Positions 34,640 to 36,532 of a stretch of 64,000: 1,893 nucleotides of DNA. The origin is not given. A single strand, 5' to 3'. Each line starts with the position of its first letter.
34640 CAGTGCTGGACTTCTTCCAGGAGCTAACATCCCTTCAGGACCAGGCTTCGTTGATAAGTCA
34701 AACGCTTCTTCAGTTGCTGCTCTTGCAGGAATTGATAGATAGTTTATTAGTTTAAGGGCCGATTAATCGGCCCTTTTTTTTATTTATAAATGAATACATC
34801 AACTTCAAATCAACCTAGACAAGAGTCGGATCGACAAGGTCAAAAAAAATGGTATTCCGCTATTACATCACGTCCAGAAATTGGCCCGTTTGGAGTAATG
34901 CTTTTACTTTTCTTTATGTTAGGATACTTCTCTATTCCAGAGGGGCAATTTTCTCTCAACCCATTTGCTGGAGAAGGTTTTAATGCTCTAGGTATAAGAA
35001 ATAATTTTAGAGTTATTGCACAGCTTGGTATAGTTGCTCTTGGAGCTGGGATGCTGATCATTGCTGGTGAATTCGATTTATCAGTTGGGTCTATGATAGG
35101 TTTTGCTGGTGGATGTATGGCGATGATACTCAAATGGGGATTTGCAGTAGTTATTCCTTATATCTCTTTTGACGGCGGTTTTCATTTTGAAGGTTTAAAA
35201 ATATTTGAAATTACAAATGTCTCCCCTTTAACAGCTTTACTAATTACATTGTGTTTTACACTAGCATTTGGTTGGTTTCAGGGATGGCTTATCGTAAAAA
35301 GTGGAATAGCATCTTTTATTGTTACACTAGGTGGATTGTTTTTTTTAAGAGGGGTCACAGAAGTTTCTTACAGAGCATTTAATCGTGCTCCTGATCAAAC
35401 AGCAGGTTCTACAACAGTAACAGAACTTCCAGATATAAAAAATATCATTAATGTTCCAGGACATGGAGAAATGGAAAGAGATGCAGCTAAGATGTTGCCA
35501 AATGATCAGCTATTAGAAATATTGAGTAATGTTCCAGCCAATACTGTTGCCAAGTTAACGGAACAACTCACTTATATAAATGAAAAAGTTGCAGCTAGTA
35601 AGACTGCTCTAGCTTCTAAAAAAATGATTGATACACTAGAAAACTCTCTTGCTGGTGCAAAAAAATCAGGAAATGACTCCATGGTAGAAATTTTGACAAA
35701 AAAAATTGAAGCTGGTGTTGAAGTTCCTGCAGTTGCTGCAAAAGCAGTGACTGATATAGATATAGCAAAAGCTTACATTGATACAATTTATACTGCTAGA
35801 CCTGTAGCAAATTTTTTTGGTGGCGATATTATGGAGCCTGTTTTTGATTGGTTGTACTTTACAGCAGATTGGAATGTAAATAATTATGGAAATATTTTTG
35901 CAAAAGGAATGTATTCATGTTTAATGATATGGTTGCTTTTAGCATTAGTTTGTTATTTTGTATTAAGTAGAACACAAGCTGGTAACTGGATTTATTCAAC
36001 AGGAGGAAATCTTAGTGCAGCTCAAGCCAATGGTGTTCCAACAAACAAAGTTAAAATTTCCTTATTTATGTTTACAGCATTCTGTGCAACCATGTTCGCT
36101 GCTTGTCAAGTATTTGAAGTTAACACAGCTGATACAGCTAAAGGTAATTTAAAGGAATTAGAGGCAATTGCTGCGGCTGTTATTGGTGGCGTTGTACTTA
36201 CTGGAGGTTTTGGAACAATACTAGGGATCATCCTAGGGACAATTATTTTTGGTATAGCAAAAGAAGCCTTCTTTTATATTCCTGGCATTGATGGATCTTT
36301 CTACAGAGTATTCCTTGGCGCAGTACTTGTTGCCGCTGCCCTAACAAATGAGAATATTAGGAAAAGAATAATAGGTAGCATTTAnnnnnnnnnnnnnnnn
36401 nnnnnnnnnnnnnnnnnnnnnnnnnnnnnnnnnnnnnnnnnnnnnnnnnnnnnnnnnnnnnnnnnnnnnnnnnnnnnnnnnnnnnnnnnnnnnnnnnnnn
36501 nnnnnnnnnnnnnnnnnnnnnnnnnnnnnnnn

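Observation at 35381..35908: About 175-residue hydrophilic loop inside a CUT2 ABC permease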

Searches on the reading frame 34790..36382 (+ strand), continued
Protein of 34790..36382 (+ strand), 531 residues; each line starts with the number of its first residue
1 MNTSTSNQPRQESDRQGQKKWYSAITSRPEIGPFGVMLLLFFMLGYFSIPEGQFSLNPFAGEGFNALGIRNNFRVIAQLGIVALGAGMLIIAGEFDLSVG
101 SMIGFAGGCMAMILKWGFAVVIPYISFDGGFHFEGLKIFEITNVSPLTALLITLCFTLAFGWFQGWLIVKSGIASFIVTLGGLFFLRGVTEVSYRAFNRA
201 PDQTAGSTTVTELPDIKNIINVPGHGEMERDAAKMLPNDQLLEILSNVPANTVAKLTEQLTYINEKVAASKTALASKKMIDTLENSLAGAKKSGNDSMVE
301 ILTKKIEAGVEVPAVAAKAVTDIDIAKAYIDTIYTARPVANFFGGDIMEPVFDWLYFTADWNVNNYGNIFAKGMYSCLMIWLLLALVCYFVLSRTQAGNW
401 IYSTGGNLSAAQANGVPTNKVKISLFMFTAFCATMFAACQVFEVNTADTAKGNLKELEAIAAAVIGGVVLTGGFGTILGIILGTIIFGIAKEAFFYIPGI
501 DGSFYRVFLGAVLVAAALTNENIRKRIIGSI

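Call 71: search_protein_families(library=ncbifam, proteins=[L086:44-1291:+, L086:1291-2433:+, L086:2274-3371:+, L086:3822-4532:+, L086:4984-5919:+, L086:5986-7119:+, L086:7085-7927:+, L086:8000-8815:+, L086:8941-9738:+, L086:9949-10818:+], max_evalue=1e-10)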
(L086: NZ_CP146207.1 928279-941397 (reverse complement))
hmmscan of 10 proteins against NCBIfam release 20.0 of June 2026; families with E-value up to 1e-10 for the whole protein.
L086:44-1291:+ (416 aa): 3 families
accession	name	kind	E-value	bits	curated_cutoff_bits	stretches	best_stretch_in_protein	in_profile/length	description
NF043035.1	OxoTetrKin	equivalog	2.1e-73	247.6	350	1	5-412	2-417/418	3-oxo-tetronate kinase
NF047819.1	ThrnKinDtnkGamma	equivalog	4.8e-21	75.1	450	1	6-414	4-415/422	D-threonate kinase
NF042436.1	OxoIsoapKin_OiaK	equivalog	7.2e-21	74.4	700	1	9-408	15-446/451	3-oxo-isoapionate kinase OiaK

L086:1291-2433:+ (381 aa): 0 families

L086:2274-3371:+ (366 aa): 1 family
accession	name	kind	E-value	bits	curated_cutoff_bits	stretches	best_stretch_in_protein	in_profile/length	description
TIGR04380.1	myo_inos_iolG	equivalog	4.7e-17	61.9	355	1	77-212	2-140/330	inositol 2-dehydrogenase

L086:3822-4532:+ (237 aa): 51 families (the best 25 are shown)
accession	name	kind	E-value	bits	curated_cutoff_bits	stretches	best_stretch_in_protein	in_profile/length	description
NF005559.1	PRK07231.1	subfamily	1.1e-19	70.9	215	1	3-215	7-226/249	glucose 1-dehydrogenase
TIGR03971.1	SDR_subfam_1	subfamily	1.2e-18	67.5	300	1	54-189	78-220/271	mycofactocin-coupled SDR family oxidoreductase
NF009466.0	PRK12826.1-2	subfamily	5.8e-18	65.3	222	1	3-215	6-223/248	3-oxoacyl-ACP reductase FabG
NF052558.1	MBtsdlDhBudC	equivalog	2e-17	63.6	270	1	3-216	6-221/250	meso-2,3-butanediol dehydrogenase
NF006073.0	PRK08219.1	equivalog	3.8e-17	62.7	218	1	4-175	7-181/227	SDR family oxidoreductase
NF047420.2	EF_P_mod_YmfI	equivalog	1e-16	61.4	238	1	3-218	2-217/236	elongation factor P 5-aminopentanone reductase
NF005118.0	PRK06550.1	equivalog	1.7e-16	60.8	270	1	3-215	8-212/236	3-oxoacyl-ACP reductase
NF006123.0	PRK08267.1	equivalog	1.9e-16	60.1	261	1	2-181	4-196/261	SDR family oxidoreductase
NF040491.1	SDR_subfam_4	equivalog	3.5e-16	59.7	265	1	4-219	4-238/256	mycofactocin-coupled SDR family oxidoreductase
NF006074.0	PRK08220.1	equivalog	3.6e-16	59.5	312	1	3-215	11-226/251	2,3-dihydro-2,3-dihydroxybenzoate dehydrogenase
NF006565.0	PRK09072.1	equivalog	5e-15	55.8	238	1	2-182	7-198/265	SDR family oxidoreductase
TIGR01963.1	PHB_DH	subfamily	7.7e-15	54.8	307.05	1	3-222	4-238/255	3-hydroxybutyrate dehydrogenase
NF009467.0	PRK12826.1-3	subfamily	1.5e-14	53.8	269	1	54-185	83-220/274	SDR family mycofactocin-dependent oxidoreductase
NF004791.0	PRK06138.1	equivalog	2.4e-14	53.2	312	1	5-214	10-227/252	SDR family oxidoreductase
NF005950.0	PRK08017.1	equivalog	3e-14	52.9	326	1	2-176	4-187/256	SDR family oxidoreductase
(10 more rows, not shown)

L086:4984-5919:+ (312 aa): 3 families
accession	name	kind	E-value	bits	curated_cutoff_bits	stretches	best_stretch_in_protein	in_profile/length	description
NF052284.1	rhzpin_SBP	equivalog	2.5e-72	243.5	420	1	31-306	2-282/289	rhizopine catabolism ABC transporter substrate-binding protein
TIGR02637.1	RhaS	equivalog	1.5e-11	44.1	342.25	0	40-263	8-241/302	rhamnose ABC transporter substrate-binding protein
NF007936.0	PRK10653.1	equivalog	3.6e-11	42.9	337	1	13-271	8-270/295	ribose ABC transporter substrate-binding protein RbsB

L086:5986-7119:+ (378 aa): 8 families
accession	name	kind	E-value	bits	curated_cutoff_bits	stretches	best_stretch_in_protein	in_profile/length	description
NF008630.0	PRK11618.1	equivalog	1.2e-36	126.7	363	2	220-372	162-314/331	galactofuranose ABC transporter, permease protein YjfF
NF040906.3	GguB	equivalog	3e-35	122.1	450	2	220-367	223-369/375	multiple monosaccharide ABC transporter permease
NF007067.0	PRK09512.1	equivalog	2.9e-30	105.6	398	1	226-368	176-318/321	ribose ABC transporter permease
NF008441.0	PRK11285.1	equivalog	2.4e-23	82.8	378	1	219-370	176-326/333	L-arabinose ABC transporter permease AraH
NF011961.0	PRK15432.1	equivalog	1.9e-20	73.4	388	1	229-371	167-308/344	autoinducer 2 ABC transporter permease LsrC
NF007014.0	PRK09478.1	equivalog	1.7e-19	70.4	386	1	227-367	189-328/336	galactose/methyl galactoside ABC transporter permease MglC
NF007252.0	PRK09699.1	equivalog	2.2e-18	66.6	396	1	219-367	174-321/326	D-allose ABC transporter permease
NF011612.1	PRK15038.1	equivalog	8.7e-18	64.6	500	1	218-364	157-302/322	autoinducer 2 ABC transporter permease LsrD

L086:7085-7927:+ (281 aa): 168 families (the best 25 are shown)
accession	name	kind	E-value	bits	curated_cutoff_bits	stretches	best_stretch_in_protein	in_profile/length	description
NF041861.1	YtfR_transport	equivalog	5.4e-56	190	850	1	18-267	1-243/492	galactofuranose ABC transporter, ATP-binding protein YtfR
NF047930.1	ABC_ATP_B6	equivalog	7e-53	180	670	1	18-257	2-233/510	putative B6 ABC transporter ATP-binding protein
NF007253.0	PRK09700.1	equivalog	1.4e-50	172.4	772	1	14-264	1-248/510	D-allose ABC transporter ATP-binding protein AlsA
NF010069.0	PRK13549.1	equivalog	1.6e-49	168.7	699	1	14-266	1-248/513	xylose ABC transporter ATP-binding protein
NF008442.0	PRK11288.1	equivalog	3.1e-49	167.6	689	1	15-236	4-219/504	L-arabinose ABC transporter ATP-binding protein AraG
TIGR02633.1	xylG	equivalog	5.5e-45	153.8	723.65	1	18-265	1-245/500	D-xylose ABC transporter ATP-binding protein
NF008030.0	PRK10762.1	equivalog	8.4e-45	153.4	745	1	16-265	2-245/501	ribose ABC transporter ATP-binding protein RbsA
NF040905.2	GguA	equivalog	5.6e-44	150.4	810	1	19-240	2-219/500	multiple monosaccharide ABC transporter ATP-binding protein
NF008215.0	PRK10982.1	equivalog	7.1e-42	143.7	828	1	14-259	9-248/506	galactose/methyl galactoside ABC transporter ATP-binding protein MglA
NF011967.0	PRK15439.1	equivalog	1e-38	133.1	586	2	11-117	4-110/510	autoinducer 2 ABC transporter ATP-binding protein LsrA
TIGR01188.1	drrA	subfamily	8.4e-36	123.8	312.45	1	26-251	1-215/302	daunorubicin resistance ABC transporter, ATP-binding protein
TIGR03410.1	urea_trans_UrtE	equivalog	1.2e-35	123.1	285.8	1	20-257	2-229/230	urea ABC transporter ATP-binding subunit UrtE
TIGR03265.1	PhnT2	equivalog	2.6e-35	122.3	457.7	1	17-247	3-222/353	putative 2-aminoethylphosphonate ABC transporter ATP-binding protein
TIGR00968.1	3a0106s01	subfamily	4.3e-35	121.3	342.75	1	19-249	1-220/237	sulfate ABC transporter ATP-binding protein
TIGR03864.1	PQQ_ABC_ATP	hypoth_equivalog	1.1e-34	119.9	302.25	1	19-251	2-223/236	ABC transporter, ATP-binding subunit, PQQ-dependent alcohol dehydrogenase system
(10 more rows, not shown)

L086:8000-8815:+ (272 aa): 10 families
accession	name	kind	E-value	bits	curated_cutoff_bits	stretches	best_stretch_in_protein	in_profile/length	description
NF008154.0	PRK10906.1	equivalog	1.2e-43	149.3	331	1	15-261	1-249/252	DeoR/GlpR family transcriptional regulator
NF041397.1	TranRegGlpR_Halo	equivalog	2.8e-42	145.1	300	1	19-261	5-249/253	HTH-type transcriptional regulator GlpR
NF040755.1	AgaR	equivalog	2.3e-32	112.1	260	1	17-261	4-253/256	transcriptional repressor AgaR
NF007753.1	PRK10434.1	equivalog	1.8e-30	106.4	350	1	15-243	1-232/253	glucitol operon DNA-binding transcriptional repressor SrlR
NF007316.0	PRK09802.1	equivalog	1.9e-29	102.7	351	1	18-252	16-255/269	DeoR family transcriptional regulator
NF040890.1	trans_reg_YgbI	equivalog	7.1e-28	97.8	400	1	17-261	3-249/253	DNA-binding transcriptional repressor YgbI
NF040887.2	trans_reg_YciT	exception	1e-22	81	450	1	20-245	4-227/246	DNA-binding transcriptional regulator YciT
NF010034.0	PRK13509.1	equivalog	2.5e-22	79.5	244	1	16-224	2-211/251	HTH-type transcriptional regulator UlaR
NF007720.0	PRK10411.1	equivalog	1.1e-17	64.1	259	1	19-246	4-235/243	L-fucose operon activator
NF007961.0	PRK10681.1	equivalog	3.4e-17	62.7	244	1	15-261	3-250/252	DNA-binding transcriptional repressor DeoR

L086:8941-9738:+ (266 aa): 10 families
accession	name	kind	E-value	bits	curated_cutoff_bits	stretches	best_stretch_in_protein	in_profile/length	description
NF008154.0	PRK10906.1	equivalog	1.6e-43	148.8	331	1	14-260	1-249/252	DeoR/GlpR family transcriptional regulator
NF041397.1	TranRegGlpR_Halo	equivalog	5.2e-39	134.4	300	1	18-260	5-249/253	HTH-type transcriptional regulator GlpR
NF040755.1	AgaR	equivalog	7.1e-34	117.1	260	1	16-260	4-253/256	transcriptional repressor AgaR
NF007316.0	PRK09802.1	equivalog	4.8e-32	111.2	351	1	16-260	15-264/269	DeoR family transcriptional regulator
NF007753.1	PRK10434.1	equivalog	1.3e-31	110.1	350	1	14-260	1-250/253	glucitol operon DNA-binding transcriptional repressor SrlR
NF040890.1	trans_reg_YgbI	equivalog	3.6e-31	108.6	400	1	16-260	3-249/253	DNA-binding transcriptional repressor YgbI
NF040887.2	trans_reg_YciT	exception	2.8e-20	73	450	1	19-261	4-244/246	DNA-binding transcriptional regulator YciT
NF007720.0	PRK10411.1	equivalog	9.2e-20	71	259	1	18-244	4-234/243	L-fucose operon activator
NF010034.0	PRK13509.1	equivalog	1.4e-19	70.5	244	1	15-260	2-248/251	HTH-type transcriptional regulator UlaR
NF007961.0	PRK10681.1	equivalog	2.2e-18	66.6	244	1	15-260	4-250/252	DNA-binding transcriptional repressor DeoR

L086:9949-10818:+ (290 aa): 3 families
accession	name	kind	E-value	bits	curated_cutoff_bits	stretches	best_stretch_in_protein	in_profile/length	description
NF009498.0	PRK12858.1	subfamily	2.4e-42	145.1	184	1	8-287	10-317/342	tagatose 1,6-diphosphate aldolase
NF009065.0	PRK12399.1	subfamily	7.5e-18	64.6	458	0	19-165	20-166/326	tagatose 1,6-diphosphate aldolase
NF003180.0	PRK04161.1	subfamily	7.1e-16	58.2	519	0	19-157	21-159/330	tagatose 1,6-diphosphate aldolase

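Call 78: search_solved_structures(query=A3, max_evalue=1)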
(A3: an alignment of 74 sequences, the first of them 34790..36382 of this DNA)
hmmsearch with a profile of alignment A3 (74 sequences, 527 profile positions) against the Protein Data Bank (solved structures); distinct sequences matched with E-value up to 1: 0.

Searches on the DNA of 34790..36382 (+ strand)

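Call 72: search_dna_similar(query=L086:4984-7927:+, collection=plasmids, mode=near, max_rows=12)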
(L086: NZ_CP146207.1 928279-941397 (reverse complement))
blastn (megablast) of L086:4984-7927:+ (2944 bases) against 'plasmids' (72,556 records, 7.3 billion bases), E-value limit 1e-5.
Records with a match: 1; places in all: 1; records where one place covers at least 80% of the query: 1.
Best place of each record, by identity: >=99% 1.
By first word of the organism name: Sinorhizobium 1.
By predicted mobility (MOB-suite, as given by PLSDB): conjugative 1.
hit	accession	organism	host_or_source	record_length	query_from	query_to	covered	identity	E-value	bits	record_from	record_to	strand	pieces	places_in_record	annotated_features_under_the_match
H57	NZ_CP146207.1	Sinorhizobium meliloti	-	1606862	1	2944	100%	100.0%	0e+0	5437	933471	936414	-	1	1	none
